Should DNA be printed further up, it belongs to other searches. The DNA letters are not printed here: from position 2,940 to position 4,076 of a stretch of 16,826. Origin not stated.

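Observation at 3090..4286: Complete Family-1 encapsulin iron-storage nanocompartment operon (EncFtn cargo plus shell protein)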

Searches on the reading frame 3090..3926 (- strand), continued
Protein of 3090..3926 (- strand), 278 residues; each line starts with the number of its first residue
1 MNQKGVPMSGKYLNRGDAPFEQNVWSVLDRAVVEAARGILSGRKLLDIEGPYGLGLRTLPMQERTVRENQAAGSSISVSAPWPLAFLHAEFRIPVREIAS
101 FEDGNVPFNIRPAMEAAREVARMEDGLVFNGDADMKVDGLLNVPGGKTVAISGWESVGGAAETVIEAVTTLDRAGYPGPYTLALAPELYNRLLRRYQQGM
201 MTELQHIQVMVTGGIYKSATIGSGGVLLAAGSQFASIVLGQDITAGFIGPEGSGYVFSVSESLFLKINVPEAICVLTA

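Call 23: find_related_loci(query=A1, collection=genome_contigs, flank=10000)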
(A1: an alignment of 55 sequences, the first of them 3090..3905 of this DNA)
Query A1 (271 aa) in genome_contigs; peptide patterns used: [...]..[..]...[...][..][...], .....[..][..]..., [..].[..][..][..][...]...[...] (x = any residue, [..] = any of these).
367 stretches matched a pattern; 350 encode a relative of the query (tblastn E <= 1e-3); the best 80 are kept; 80 distinct loci.
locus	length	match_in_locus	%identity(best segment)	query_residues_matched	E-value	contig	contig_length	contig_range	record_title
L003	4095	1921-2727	49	1-269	4e-89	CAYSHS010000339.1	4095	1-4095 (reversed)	MAG TPA_asm: uncultured Pirellulales bacterium isolate binchicken_co129_178 genome assembly, contig: NODE_82193_length_4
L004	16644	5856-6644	50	1-269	1e-88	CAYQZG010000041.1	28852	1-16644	MAG TPA_asm: uncultured Anaerolineales bacterium isolate binchicken_co15_218 genome assembly, contig: NODE_676_length_28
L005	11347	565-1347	52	1-269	2e-86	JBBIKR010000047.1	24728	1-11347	MAG: Thermoflexales bacterium isolate QH2S170213_bin_190 NODE_2302_length_24728_cov_7.579176, whole genome shotgun seque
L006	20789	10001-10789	48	1-269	4e-85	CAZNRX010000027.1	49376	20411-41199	MAG TPA_asm: uncultured Anaerolineales bacterium isolate binchicken_co17_270 genome assembly, contig: NODE_2138_length_4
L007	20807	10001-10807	50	1-269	9e-85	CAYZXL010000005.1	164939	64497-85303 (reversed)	MAG TPA_asm: uncultured Verrucomicrobiota bacterium isolate binchicken_co283_275 genome assembly, contig: NODE_47_length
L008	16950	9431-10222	52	1-269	1e-84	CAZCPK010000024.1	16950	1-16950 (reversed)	MAG TPA_asm: uncultured Anaerolineales bacterium isolate SRP141376_co2_268 genome assembly, contig: NODE_6838_length_169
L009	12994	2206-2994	52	1-269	8e-84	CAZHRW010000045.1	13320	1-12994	MAG TPA_asm: uncultured Planctomycetales bacterium isolate SRP067234_co1_288 genome assembly, contig: k99_1044150, whole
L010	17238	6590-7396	49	1-269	2e-83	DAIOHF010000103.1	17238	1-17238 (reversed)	MAG TPA_asm: Sedimentisphaerales bacterium isolate CTOTU29512 NODE_1912_length_17238_cov_14.185590, whole genome shotgun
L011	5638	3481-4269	49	1-269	2e-83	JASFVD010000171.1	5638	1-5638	MAG: Anaerolineae bacterium isolate D1105M20metaG_Bin_119 D1105M20metaG_FD_scaffold_5814_c1, whole genome shotgun sequen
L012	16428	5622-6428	48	1-269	2e-83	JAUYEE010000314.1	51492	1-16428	MAG: bacterium isolate C20_metabat.bin.94 C20_k141_647620, whole genome shotgun sequence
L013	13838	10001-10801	51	1-269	1e-82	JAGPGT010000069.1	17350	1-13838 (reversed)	MAG: Phycisphaerae bacterium isolate Gw_SlDig_bin_305 Gw_SlDig_5650_length_17350_cov_16.041340, whole genome shotgun seq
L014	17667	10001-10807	51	1-269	3e-82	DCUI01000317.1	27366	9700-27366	MAG TPA_asm: Phycisphaerales bacterium UBA2218 UBA2218_contig_76010, whole genome shotgun sequence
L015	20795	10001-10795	49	1-271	2e-82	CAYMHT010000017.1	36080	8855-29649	MAG TPA_asm: uncultured Anaerolineales bacterium isolate SRP319275_co2_51 genome assembly, contig: NODE_657_length_36080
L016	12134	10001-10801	48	1-269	4e-82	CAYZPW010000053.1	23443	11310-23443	MAG TPA_asm: uncultured bacterium isolate binchicken_co34_581 genome assembly, contig: NODE_3295_length_23443_cov_5.7004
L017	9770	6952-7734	51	1-269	4e-82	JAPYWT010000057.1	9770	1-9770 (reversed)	MAG: Thermoflexus sp. isolate RSWP15 scaffold_708_c1, whole genome shotgun sequence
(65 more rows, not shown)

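Call 26: find_encoding_contigs(protein=P0002, flank=10000, max_places=3)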
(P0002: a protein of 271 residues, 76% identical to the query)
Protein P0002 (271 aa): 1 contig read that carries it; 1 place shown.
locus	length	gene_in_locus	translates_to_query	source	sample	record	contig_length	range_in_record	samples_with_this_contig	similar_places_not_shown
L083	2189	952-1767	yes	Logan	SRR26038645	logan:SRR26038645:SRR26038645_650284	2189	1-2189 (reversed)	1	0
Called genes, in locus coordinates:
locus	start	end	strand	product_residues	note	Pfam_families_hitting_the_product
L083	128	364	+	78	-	-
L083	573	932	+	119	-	PF02915:Rubrerythrin (weak)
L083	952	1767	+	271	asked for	PF04454:Linocin_M18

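Call 27: find_encoding_contigs(protein=P0004, flank=10000, max_places=3)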
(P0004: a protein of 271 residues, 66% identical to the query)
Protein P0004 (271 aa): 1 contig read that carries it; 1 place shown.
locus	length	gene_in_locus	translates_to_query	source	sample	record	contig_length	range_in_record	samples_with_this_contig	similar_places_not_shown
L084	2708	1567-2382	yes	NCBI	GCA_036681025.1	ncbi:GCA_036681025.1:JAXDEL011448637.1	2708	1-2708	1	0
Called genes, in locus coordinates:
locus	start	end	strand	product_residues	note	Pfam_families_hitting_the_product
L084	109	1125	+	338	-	PF00044:Gp_dh_N, PF02800:Gp_dh_C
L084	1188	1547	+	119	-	PF02915:Rubrerythrin (weak)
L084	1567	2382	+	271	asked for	PF04454:Linocin_M18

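Call 28: predict_structure(alignment_id=A1)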
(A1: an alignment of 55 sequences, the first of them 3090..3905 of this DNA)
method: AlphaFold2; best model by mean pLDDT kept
length: 271 residues; sequences in the alignment: 55
mean_pLDDT: 90.5   pTM: 0.85
mean pLDDT of the five models: 90.5, 90.1, 89.2, 88.5, 87.4
residues with pLDDT >= 90: 198; 70-90: 61; 50-70: 9; < 50: 3
segments of 3 or more residues with pLDDT < 50: 1-3
pLDDT, mean of each block of 10 residues (from residue 1): 60 92 94 93 76 76 83 86 95 92 96 97 92 95 91 94 96 95 93 91 95 95 95 91 91 94 96 84
secondary structure, 60 per line:
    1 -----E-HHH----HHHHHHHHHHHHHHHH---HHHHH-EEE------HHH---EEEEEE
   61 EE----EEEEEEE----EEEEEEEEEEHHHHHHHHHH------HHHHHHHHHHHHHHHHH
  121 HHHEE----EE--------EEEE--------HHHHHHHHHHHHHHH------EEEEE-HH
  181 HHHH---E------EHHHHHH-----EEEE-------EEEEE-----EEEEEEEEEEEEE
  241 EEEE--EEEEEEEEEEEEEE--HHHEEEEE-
elements in order: H15-30 H34-38 E40-42 E55-62 E67-73 E78-87 H88-97 H104-123 E140-143 H152-166 E173-177 H179-184 H196-201 E207-210 E218-222 E228-244 E247-260 E266-270

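Call 32: fold_search(model_id=the predicted structure, library=pdb)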
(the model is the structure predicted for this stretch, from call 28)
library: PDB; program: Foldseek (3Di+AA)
matches with E <= 10: 675; with E <= 0.001: 297
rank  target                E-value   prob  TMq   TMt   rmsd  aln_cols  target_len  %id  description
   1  8v4q_A                2.2e-30  1.00  0.82  0.85   4.8       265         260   30  Myxococcus xanthus EncA 3xHis pore mutant with tetrahedral symmetry (released 2024-05-22)
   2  8v4n                  3.2e-30  1.00  0.82  0.84   5.2       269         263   29  Myxococcus xanthus EncA 3xHis pore mutant with T=1 icosahedral symmetry (released 2024-05-22)
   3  8v4q_B                3.8e-30  1.00  0.81  0.82   4.7       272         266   30  Myxococcus xanthus EncA 3xHis pore mutant with tetrahedral symmetry (released 2024-05-22)
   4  8vjo_B                5.1e-29  1.00  0.82  0.80   6.4       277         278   28  Cryo-EM structure of Myxococcus xanthus EncA encapsulin shell loaded with EncD cargo (released 2024-05-08)
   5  9fy6_C                8.4e-29  1.00  0.81  0.87   4.1       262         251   29  Single particle cryo-EM reconstruction of Bacillus Methanolicus encapsulin nano compartment (released 2025-06-11)
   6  9i8f_A                8.4e-29  1.00  0.82  0.81   5.7       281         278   33  Structure of Encapsulin from Dendrosporobacter quercicolus, mutant N198W (released 2025-05-21)
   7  9fy6_D                2.0e-28  1.00  0.83  0.88   3.6       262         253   29  Single particle cryo-EM reconstruction of Bacillus Methanolicus encapsulin nano compartment (released 2025-06-11)
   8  9fy6_B                2.2e-28  1.00  0.82  0.81   4.8       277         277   30  Single particle cryo-EM reconstruction of Bacillus Methanolicus encapsulin nano compartment (released 2025-06-11)
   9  8rvj_A                2.6e-28  1.00  0.82  0.84   4.2       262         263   30  Engineered Encapsulin P3P4 (released 2024-02-14)
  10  8rvj_D                3.4e-28  1.00  0.83  0.85   4.1       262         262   30  Engineered Encapsulin P3P4 (released 2024-02-14)
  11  8rvj_B                3.8e-28  1.00  0.83  0.86   4.0       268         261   30  Engineered Encapsulin P3P4 (released 2024-02-14)
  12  9i8e_A                4.1e-28  1.00  0.82  0.80   5.7       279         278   33  Structure of Encapsulin from Dendrosporobacter quercicolus (released 2025-05-21)
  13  8vjo_C                4.4e-28  1.00  0.83  0.82   5.4       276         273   29  Cryo-EM structure of Myxococcus xanthus EncA encapsulin shell loaded with EncD cargo (released 2024-05-08)
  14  8v4q_C                7.2e-28  1.00  0.80  0.92   1.9       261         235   29  Myxococcus xanthus EncA 3xHis pore mutant with tetrahedral symmetry (released 2024-05-22)
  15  9b9i                  7.7e-28  1.00  0.80  0.83   5.7       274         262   29  Myxococcus xanthus EncA encapsulin engineered pore mutant with T=1 icosahedral symmetry (released 2024-09-18)
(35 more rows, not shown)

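Call 45: list_cluster_members(proteins=[P0001, P0121, P0004, P0005])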
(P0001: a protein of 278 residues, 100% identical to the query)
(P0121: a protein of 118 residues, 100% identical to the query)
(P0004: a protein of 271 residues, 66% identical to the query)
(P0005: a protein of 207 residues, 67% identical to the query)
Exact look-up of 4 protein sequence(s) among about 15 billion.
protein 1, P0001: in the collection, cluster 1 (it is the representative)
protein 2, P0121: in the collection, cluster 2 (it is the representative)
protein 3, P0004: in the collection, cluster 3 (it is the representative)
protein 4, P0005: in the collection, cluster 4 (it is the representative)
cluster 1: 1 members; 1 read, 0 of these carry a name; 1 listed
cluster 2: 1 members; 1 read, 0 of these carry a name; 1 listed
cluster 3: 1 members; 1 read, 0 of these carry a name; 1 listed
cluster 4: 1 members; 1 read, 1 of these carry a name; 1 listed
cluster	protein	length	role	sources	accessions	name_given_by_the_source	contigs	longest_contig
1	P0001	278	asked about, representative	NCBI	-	-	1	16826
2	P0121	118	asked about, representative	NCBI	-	-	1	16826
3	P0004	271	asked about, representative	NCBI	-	-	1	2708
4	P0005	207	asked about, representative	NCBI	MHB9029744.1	MAG: family 1 encapsulin nanocompartment shell protein, partial [Candidatus ...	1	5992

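Call 57: search_protein_families(library=phrogs, proteins=[window:3090-3905:-], max_evalue=0.01)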
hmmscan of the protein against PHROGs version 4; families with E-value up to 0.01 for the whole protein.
window:3090-3905:- (271 aa): 1 family
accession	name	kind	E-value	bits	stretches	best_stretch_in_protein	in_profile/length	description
phrog_264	-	head and packaging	3.2e-11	43.7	1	81-201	108-240/321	major head protein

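Call 58: search_solved_structures(query=window:3090-3905:-, show_alignments=5, max_evalue=1e-40)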
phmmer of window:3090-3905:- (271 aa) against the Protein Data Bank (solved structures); distinct sequences matched with E-value up to 1e-40: 6.
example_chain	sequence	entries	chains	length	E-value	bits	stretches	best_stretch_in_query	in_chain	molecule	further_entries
9i8e_C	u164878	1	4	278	2.8e-47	164.4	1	5-269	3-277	Encapsulin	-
9i8f_C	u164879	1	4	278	5.2e-47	163.5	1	5-269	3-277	Encapsulin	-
4pt2_P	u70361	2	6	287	4.4e-42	147.4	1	5-269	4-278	Encapsulin protein | Type 1 encapsulin shell protein EncA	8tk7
8v4n_A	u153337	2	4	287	4.4e-42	147.3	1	5-269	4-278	Type 1 encapsulin shell protein EncA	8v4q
7s4q_A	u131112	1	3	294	4.4e-42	147.3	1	5-269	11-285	EncA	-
7s20_A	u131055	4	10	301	4.9e-42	147.2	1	5-269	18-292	EncA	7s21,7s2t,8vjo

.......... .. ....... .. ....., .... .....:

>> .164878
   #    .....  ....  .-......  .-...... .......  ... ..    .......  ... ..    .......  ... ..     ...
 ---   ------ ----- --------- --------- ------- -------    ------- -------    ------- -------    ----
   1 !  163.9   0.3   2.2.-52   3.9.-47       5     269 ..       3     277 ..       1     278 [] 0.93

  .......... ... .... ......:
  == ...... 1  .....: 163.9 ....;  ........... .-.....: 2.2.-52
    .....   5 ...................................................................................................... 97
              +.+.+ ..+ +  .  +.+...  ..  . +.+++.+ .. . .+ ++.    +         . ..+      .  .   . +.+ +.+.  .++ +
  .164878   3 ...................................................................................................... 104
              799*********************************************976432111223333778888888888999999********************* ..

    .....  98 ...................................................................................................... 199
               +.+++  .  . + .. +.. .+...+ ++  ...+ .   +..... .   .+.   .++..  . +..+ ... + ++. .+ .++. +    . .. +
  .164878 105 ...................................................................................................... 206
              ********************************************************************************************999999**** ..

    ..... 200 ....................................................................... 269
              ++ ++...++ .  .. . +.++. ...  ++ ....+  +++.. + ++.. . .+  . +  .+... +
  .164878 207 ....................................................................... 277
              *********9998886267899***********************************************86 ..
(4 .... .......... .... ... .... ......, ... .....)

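Call 73: find_related_loci(query=window:3090-3905:-, collection=metagenome_contigs, flank=10000)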
Query window:3090-3905:- (271 aa) in metagenome_contigs; peptide patterns used: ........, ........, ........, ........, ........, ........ (x = any residue, [..] = any of these).
113 stretches matched a pattern; 1 encode a relative of the query (tblastn E <= 1e-3); 1 distinct loci.
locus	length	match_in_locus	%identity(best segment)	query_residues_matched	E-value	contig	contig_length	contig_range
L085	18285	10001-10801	46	1-269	1e-77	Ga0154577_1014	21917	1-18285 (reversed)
